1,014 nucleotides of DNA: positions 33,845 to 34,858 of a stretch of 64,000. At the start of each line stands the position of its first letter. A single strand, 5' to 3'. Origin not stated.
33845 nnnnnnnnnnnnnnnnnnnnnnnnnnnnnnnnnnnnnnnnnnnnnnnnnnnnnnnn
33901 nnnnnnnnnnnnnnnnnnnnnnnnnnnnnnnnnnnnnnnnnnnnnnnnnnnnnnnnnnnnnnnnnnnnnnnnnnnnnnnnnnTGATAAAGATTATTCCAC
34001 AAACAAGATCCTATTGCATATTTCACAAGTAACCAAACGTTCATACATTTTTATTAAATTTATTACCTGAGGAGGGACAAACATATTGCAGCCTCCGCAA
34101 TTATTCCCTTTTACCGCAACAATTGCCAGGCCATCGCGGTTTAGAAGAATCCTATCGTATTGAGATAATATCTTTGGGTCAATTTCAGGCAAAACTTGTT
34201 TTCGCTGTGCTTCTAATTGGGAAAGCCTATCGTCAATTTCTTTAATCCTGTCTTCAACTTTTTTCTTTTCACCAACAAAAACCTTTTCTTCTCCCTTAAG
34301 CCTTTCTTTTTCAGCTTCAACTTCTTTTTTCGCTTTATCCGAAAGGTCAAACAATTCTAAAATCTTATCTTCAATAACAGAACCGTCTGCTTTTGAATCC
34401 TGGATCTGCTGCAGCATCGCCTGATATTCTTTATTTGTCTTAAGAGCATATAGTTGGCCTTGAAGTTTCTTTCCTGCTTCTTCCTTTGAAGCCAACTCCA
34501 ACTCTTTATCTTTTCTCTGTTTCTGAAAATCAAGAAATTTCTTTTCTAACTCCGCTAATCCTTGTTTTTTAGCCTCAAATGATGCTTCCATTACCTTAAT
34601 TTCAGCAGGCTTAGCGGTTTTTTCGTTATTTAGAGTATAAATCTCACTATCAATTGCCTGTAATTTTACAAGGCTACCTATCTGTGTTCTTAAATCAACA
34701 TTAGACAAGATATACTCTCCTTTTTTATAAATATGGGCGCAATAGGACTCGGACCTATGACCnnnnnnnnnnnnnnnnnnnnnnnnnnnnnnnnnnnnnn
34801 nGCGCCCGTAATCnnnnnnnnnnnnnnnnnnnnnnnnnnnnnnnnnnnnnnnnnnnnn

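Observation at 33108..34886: Co-oriented RNA-metabolism cluster missed by ORF calling: tRNA-Met, tRNA-Val, COG1579 zinc-ribbon protein, RNase HI-like protein, RNase P RNA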

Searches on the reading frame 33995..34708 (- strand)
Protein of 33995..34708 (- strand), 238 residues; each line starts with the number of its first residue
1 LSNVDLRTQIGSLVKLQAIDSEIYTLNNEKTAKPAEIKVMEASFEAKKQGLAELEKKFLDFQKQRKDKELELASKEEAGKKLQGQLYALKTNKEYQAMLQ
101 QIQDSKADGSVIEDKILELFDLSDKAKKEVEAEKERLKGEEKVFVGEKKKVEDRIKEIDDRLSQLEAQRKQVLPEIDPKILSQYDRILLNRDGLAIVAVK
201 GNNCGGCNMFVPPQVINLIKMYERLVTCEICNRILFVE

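Call 7: search_protein_families(library=pfam, proteins=[window:33995-34708:-], max_evalue=0.01)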
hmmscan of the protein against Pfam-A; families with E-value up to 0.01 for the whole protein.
window:33995-34708:- (238 aa): 3 families
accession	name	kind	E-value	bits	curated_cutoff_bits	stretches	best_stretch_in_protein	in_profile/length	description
PF24481.2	CT398_CC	-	2.4e-09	37.7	27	1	16-188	1-176/180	CT398-like coiled coil hairpin domain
PF02591.20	Zn_ribbon_9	-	4.5e-09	36.7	29.1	1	204-235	2-33/33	C4-type zinc ribbon domain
PF07926.17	TPR_MLP1_2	-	0.005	17.3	36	1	98-160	55-117/129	TPR/MLP1/MLP2-like protein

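Call 15: find_homologous_proteins(query=window:33995-34708:-, max_evalue=0.001)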
Query window:33995-34708:- (238 aa): 2101 proteins with E <= 0.001 among 3086 candidates; the best 120 are listed.
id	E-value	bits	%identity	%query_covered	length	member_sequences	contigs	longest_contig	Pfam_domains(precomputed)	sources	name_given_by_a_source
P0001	2.7e-143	493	100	100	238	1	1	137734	PF24481.3,PF02591.21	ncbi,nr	ncbi:MAG: C4-type zinc ribbon domain-containing protein [Candidatus Omnitrophica bacterium]|nr:C4-ty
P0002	2.6e-109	382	76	100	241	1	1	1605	PF24481.3,PF02591.21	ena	-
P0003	2.8e-109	382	76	100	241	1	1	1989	PF24481.3,PF02591.21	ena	-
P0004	4.7e-108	378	74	100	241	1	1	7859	PF24481.3,PF02591.21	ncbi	-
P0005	1.0e-107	377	73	100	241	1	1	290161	PF24481.3,PF02591.21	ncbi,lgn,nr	ncbi:MAG: C4-type zinc ribbon domain-containing protein [Candidatus Omnitrophota bacterium]|nr:C4-ty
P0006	3.6e-107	375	76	100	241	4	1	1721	PF24481.3,PF02591.21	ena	-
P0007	9.4e-107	374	75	100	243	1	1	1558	PF24481.3,PF02591.21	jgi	-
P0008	9.5e-107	374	76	100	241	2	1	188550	PF24481.3,PF02591.21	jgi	-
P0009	1.1e-106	374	74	100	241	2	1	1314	PF24481.3,PF02591.21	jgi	jgi:hypothetical protein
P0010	1.4e-106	373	74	100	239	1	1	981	PF24481.3,PF02591.21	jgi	jgi:predicted nucleic acid-binding Zn-ribbon protein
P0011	2.6e-106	372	74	100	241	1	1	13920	PF24481.3,PF02591.21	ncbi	-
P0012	4.3e-106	372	75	100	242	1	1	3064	PF24481.3,PF02591.21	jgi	jgi:predicted nucleic acid-binding Zn-ribbon protein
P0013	7.2e-106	371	75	100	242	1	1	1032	PF24481.3,PF02591.21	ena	-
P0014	7.5e-106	371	73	100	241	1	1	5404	PF24481.3,PF02591.21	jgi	-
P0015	9.1e-106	371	74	100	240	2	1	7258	PF24481.3,PF02591.21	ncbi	-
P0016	1.0e-105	370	73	100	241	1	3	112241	PF24481.3,PF02591.21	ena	-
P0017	1.2e-105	370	74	100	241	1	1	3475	PF24481.3,PF02591.21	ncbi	-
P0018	1.2e-105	370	74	100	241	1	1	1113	PF24481.3,PF02591.21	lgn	-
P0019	2.7e-105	369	74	100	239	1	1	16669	PF24481.3,PF02591.21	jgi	jgi:uncharacterized protein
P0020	3.3e-105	369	72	100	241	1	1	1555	PF24481.3,PF02591.21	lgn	-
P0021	3.3e-105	369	77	96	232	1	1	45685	PF24481.3,PF02591.21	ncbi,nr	ncbi:MAG: C4-type zinc ribbon domain-containing protein [Candidatus Omnitrophica bacterium]|nr:C4-ty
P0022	3.8e-105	369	74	100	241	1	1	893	PF24481.3,PF02591.21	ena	-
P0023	5.0e-105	368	76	100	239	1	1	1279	PF24481.3,PF02591.21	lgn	-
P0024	6.0e-105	368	73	100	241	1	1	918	PF24481.3,PF02591.21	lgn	-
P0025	6.9e-105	368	72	100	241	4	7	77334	PF24481.3,PF02591.21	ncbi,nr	ncbi:MAG: C4-type zinc ribbon domain-containing protein [Candidatus Omnitrophota bacterium]|nr:C4-ty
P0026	1.3e-104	367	72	100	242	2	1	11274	PF24481.3,PF02591.21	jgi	-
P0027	1.3e-104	367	75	100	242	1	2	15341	PF24481.3,PF02591.21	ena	-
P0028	1.3e-104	367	73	100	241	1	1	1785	PF24481.3,PF02591.21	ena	-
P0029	1.6e-104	366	74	100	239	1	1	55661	PF24481.3,PF02591.21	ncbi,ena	-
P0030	1.9e-104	366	74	100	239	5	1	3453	PF24481.3,PF02591.21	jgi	jgi:hypothetical protein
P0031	1.9e-104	366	75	100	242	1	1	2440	PF24481.3,PF02591.21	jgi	-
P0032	2.2e-104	366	76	100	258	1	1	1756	PF24481.3,PF02591.21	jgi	jgi:predicted nucleic acid-binding Zn-ribbon protein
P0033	2.6e-104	366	76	99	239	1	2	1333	PF24481.3,PF02591.21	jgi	-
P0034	2.7e-104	366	74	100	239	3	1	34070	PF24481.3,PF02591.21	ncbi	ncbi:MAG: C4-type zinc ribbon domain-containing protein [Candidatus Omnitrophota bacterium]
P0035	3.0e-104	366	73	100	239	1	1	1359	PF24481.3,PF02591.21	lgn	-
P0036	3.1e-104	366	73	100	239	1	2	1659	PF24481.3,PF02591.21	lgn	-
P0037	3.5e-104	365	74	100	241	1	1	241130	PF24481.3,PF02591.21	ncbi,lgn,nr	ncbi:MAG: C4-type zinc ribbon domain-containing protein [Candidatus Omnitrophica bacterium]|nr:C4-ty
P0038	3.6e-104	365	74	99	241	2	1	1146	PF24481.3,PF02591.21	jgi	-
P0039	4.1e-104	365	73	100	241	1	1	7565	PF24481.3,PF02591.21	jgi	jgi:hypothetical protein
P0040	4.8e-104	365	75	100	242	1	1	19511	PF24481.3,PF02591.21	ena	-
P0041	5.4e-104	365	74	100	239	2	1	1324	PF24481.3,PF02591.21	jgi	-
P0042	5.5e-104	365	76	100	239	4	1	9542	PF24481.3,PF02591.21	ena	-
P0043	5.6e-104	365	75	100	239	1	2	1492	PF24481.3,PF02591.21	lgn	-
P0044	5.7e-104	365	74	99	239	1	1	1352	PF24481.3,PF02591.21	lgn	-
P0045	5.8e-104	365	74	100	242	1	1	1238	PF24481.3,PF02591.21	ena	-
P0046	6.3e-104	365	75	100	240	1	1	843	PF24481.3,PF02591.21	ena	-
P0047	6.5e-104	364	72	100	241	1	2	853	PF24481.3,PF02591.21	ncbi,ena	-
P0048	6.8e-104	364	74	99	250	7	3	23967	PF24481.3,PF02591.21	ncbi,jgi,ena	ncbi:MAG: C4-type zinc ribbon domain-containing protein [Candidatus Omnitrophota bacterium]|jgi:hypo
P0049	7.2e-104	364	74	100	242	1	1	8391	PF24481.3,PF02591.21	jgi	-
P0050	7.8e-104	364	73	98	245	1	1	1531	PF24481.3,PF02591.21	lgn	-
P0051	9.3e-104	364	73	99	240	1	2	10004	PF24481.3,PF02591.21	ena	-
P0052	1.1e-103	364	73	99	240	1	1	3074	PF24481.3,PF02591.21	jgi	-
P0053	1.8e-103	363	74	99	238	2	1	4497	PF24481.3,PF02591.21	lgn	-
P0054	2.0e-103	363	72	100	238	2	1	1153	PF24481.3,PF02591.21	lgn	-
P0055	2.2e-103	363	73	100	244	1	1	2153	PF24481.3,PF02591.21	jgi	jgi:hypothetical protein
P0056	2.3e-103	363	70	100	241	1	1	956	PF24481.3,PF02591.21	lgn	-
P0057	2.4e-103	363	75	100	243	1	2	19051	PF24481.3,PF02591.21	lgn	-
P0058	3.3e-103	362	70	100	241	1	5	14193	PF24481.3,PF02591.21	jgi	jgi:predicted nucleic acid-binding Zn-ribbon protein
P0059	4.7e-103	362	73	100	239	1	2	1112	PF24481.3,PF02591.21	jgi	jgi:predicted nucleic acid-binding Zn-ribbon protein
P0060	4.8e-103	362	74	100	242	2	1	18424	PF24481.3,PF02591.21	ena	-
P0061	5.1e-103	362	71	100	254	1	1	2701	PF24481.3,PF02591.21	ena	-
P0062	6.0e-103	361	72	100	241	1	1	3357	PF24481.3,PF02591.21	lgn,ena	-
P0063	6.0e-103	361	73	100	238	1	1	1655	PF24481.3,PF02591.21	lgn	-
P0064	7.0e-103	361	71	100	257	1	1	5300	PF24481.3,PF02591.21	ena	-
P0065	7.3e-103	361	72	100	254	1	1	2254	PF24481.3,PF02591.21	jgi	-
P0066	7.5e-103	361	75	100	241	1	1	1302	PF24481.3,PF02591.21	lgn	-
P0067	7.7e-103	361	71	100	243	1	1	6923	PF24481.3,PF02591.21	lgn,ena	-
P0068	7.8e-103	361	74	98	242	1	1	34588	PF24481.3,PF02591.21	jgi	-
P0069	8.2e-103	361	73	100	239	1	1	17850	PF24481.3,PF02591.21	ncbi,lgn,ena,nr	ncbi:MAG TPA: C4-type zinc ribbon domain-containing protein [Candidatus Margulisiibacteriota bacteri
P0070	8.6e-103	361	72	100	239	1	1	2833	PF24481.3,PF02591.21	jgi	jgi:predicted nucleic acid-binding Zn-ribbon protein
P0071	9.3e-103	361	74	100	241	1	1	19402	PF24481.3,PF02591.21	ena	-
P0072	9.6e-103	361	73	99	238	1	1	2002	PF24481.3,PF02591.21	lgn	-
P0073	1.0e-102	361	72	100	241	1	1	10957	PF24481.3,PF02591.21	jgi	-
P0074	1.0e-102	361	74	98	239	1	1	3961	PF24481.3,PF02591.21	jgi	-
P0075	1.1e-102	360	72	100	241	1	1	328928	PF24481.3,PF02591.21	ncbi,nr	ncbi:MAG: C4-type zinc ribbon domain-containing protein [Candidatus Omnitrophica bacterium]|nr:C4-ty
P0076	1.4e-102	360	74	99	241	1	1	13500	PF24481.3,PF02591.21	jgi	-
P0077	1.4e-102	360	71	100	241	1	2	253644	PF24481.3,PF02591.21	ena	-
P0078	1.6e-102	360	74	100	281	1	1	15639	PF24481.3,PF02591.21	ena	-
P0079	2.0e-102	360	76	99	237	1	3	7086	PF24481.3,PF02591.21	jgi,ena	-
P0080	2.1e-102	360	73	100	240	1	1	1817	PF24481.3,PF02591.21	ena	-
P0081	2.2e-102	359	74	100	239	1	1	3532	PF24481.3,PF02591.21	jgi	-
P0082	2.4e-102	359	72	100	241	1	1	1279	PF24481.3,PF02591.21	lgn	-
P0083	2.4e-102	359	71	100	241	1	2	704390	PF24481.3,PF02591.21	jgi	-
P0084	2.8e-102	359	72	100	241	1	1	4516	PF02591.21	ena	-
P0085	3.3e-102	359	73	100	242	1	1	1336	PF24481.3,PF02591.21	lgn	-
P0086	3.6e-102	359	72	100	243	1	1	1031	PF24481.3,PF02591.21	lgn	-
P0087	4.0e-102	359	74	100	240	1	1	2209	PF24481.3,PF02591.21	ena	-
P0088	4.5e-102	358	72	100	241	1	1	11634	PF02591.21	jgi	-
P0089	4.7e-102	358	72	99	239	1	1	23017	PF24481.3,PF02591.21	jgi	-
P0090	5.4e-102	358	74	100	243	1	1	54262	PF24481.3,PF02591.21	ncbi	-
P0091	5.5e-102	358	72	100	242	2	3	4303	PF24481.3,PF02591.21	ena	-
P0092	5.8e-102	358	74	98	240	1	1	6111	PF24481.3,PF02591.21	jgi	-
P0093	7.2e-102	358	73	99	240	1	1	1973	PF24481.3,PF02591.21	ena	-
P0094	7.3e-102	358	71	100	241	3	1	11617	PF24481.3,PF02591.21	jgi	-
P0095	7.9e-102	358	75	96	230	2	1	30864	PF24481.3,PF02591.21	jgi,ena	-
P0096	8.2e-102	358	71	100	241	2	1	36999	PF24481.3,PF02591.21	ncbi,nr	ncbi:MAG: C4-type zinc ribbon domain-containing protein [Candidatus Omnitrophica bacterium]|nr:C4-ty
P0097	8.3e-102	358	73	99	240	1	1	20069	PF24481.3,PF02591.21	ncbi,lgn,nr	ncbi:MAG: C4-type zinc ribbon domain-containing protein [Candidatus Omnitrophica bacterium]|nr:C4-ty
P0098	8.3e-102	358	71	100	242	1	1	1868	PF24481.3,PF02591.21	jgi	jgi:predicted nucleic acid-binding Zn-ribbon protein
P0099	8.4e-102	358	74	100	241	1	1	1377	PF24481.3,PF02591.21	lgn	-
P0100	8.6e-102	358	72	99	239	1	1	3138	PF24481.3,PF02591.21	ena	-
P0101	1.0e-101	357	74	100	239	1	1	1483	PF24481.3,PF02591.21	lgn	-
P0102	1.1e-101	357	74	100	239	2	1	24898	PF24481.3,PF02591.21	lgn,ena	-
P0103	1.1e-101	357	71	100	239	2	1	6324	PF24481.3,PF02591.21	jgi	-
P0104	1.2e-101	357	72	100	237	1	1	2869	PF24481.3,PF02591.21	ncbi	-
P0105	1.3e-101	357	73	100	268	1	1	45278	PF24481.3,PF02591.21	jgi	jgi:predicted nucleic acid-binding Zn-ribbon protein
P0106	1.3e-101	357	73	100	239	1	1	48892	PF24481.3,PF02591.21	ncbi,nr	ncbi:MAG: hypothetical protein A3K83_02495 [Omnitrophica WOR_2 bacterium RBG_13_44_8b]|nr:MAG: hypot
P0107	1.4e-101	357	72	100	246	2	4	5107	PF24481.3,PF02591.21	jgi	-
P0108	1.4e-101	357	72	100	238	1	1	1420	PF24481.3,PF02591.21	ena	-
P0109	1.5e-101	357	74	100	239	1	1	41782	PF24481.3,PF02591.21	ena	-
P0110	1.6e-101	357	73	100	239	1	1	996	PF24481.3,PF02591.21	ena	-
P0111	1.6e-101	357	75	99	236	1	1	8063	PF24481.3,PF02591.21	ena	-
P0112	1.7e-101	357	74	100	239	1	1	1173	PF24481.3,PF02591.21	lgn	-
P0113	2.0e-101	356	69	100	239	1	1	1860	PF24481.3,PF02591.21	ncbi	-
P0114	2.0e-101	356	72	100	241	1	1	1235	PF24481.3,PF02591.21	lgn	-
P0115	2.5e-101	356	72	100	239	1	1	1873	PF24481.3,PF02591.21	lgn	-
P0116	2.7e-101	356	71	100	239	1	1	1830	PF24481.3,PF02591.21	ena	-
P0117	2.8e-101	356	71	100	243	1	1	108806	PF24481.3,PF02591.21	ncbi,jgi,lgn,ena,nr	ncbi:MAG TPA: C4-type zinc ribbon domain-containing protein [Patescibacteria group bacterium]|nr:C4-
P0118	3.3e-101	356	72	100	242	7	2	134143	PF24481.3,PF02591.21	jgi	-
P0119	3.3e-101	356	73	100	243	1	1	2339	PF24481.3,PF02591.21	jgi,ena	-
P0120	3.5e-101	356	72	99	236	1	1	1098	PF24481.3,PF02591.21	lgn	-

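Call 18: find_encoding_contigs(protein=P0083, flank=4000, max_places=2)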
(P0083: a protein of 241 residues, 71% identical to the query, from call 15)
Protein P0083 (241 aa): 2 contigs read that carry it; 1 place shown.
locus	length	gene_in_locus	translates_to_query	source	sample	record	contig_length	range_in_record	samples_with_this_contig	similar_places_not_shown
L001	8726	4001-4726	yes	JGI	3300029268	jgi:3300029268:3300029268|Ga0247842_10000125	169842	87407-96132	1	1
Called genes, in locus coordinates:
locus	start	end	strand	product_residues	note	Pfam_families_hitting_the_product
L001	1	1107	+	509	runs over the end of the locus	PF03979:Sigma70_r1_1, PF00140:Sigma70_r1_2, PF04542:Sigma70_r2, PF04539:Sigma70_r3, PF04545:Sigma70_r4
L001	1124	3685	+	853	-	PF08448:PAS_4, PF13426:PAS_9, PF00989:PAS (weak), PF13426:PAS_9, PF08448:PAS_4 (weak), PF00990:GGDEF, PF13487:HD_5, PF01966:HD, +2 more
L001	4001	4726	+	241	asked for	PF24481:CT398_CC, PF02591:Zn_ribbon_9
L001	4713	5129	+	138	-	PF00075:RNase_H, PF13456:RVT_3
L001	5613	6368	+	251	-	PF20772:TACO1_YebC_N, PF01709:Transcrip_reg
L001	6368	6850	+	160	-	PF02075:RuvC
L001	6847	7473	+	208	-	PF01330:RuvA_N, PF14520:HHH_5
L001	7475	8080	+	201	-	PF04079:SMC_ScpB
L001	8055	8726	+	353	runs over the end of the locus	PF01817:CM_2, PF00800:PDT, PF01842:ACT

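Call 19: find_encoding_contigs(protein=P0117, flank=4000, max_places=2)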
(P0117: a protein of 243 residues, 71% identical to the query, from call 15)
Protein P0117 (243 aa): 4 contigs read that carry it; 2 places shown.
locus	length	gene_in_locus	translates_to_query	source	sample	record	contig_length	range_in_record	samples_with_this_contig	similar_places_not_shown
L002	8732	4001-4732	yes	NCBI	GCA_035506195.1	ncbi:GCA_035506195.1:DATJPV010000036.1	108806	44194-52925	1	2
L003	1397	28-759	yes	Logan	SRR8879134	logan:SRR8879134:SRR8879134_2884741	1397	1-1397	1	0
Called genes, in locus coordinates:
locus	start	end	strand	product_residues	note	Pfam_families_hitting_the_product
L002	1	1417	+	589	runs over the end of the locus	PF01807:Zn_ribbon_DnaG, PF08275:DNAG_N, PF01751:Toprim, PF13155:Toprim_2, PF13662:Toprim_4, PF10410:DnaB_bind, PF00772:DnaB (weak)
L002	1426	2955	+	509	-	PF03979:Sigma70_r1_1, PF00140:Sigma70_r1_2, PF04542:Sigma70_r2, PF04539:Sigma70_r3, PF04545:Sigma70_r4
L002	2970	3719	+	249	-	PF00089:Trypsin, PF13365:Trypsin_2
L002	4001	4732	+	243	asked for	PF24481:CT398_CC, PF02591:Zn_ribbon_9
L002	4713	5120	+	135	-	PF00075:RNase_H, PF13456:RVT_3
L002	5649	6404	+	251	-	PF20772:TACO1_YebC_N, PF01709:Transcrip_reg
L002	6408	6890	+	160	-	PF02075:RuvC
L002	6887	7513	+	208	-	PF01330:RuvA_N, PF14520:HHH_5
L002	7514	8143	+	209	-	PF04079:SMC_ScpB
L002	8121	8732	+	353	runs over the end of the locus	PF01817:CM_2, PF00800:PDT, PF01842:ACT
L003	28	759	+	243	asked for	PF24481:CT398_CC, PF02591:Zn_ribbon_9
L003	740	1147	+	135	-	PF00075:RNase_H, PF13456:RVT_3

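Call 23: search_protein_representatives(protein=window:33995-34708:-)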
Query: 238 residues. Proteins with E-value up to 0.001 (for the whole library): 8213; up to 1e-10: 3320; up to 1e-30: 117. The best 150 are listed.
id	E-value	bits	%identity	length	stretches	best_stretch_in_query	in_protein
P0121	5.5e-80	284.6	61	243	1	2-238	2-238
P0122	4.0e-59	216.5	51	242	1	3-238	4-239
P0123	4.2e-58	213.1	51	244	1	2-237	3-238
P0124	1.2e-57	211.7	47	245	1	6-238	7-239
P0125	3.4e-57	210.2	72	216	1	99-237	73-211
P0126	9.7e-57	208.7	49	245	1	6-238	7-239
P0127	1.5e-56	208.1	62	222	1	1-181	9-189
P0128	1.0e-52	195.5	50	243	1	10-238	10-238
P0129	2.5e-52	194.3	49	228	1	16-238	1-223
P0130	4.3e-51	190.2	43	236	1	7-237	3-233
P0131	8.2e-51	189.3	46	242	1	3-236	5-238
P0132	4.4e-50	186.9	45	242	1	6-237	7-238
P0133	4.4e-49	183.6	46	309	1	4-238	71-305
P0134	5.9e-48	180.0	45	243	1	7-238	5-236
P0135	6.4e-48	179.8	45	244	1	4-237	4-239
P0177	1.7e-37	145.7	34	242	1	5-237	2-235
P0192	5.6e-35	137.6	34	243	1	8-236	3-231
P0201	6.7e-34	134.0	33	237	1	8-237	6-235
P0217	6.9e-32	127.5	33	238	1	7-236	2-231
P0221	1.4e-31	126.4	32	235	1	7-236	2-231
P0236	8.7e-31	123.9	31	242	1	7-236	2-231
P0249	5.4e-30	121.3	32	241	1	10-237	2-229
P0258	1.2e-29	120.2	31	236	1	8-236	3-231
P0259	1.9e-29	119.5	29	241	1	7-238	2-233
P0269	2.6e-29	119.0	31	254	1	2-237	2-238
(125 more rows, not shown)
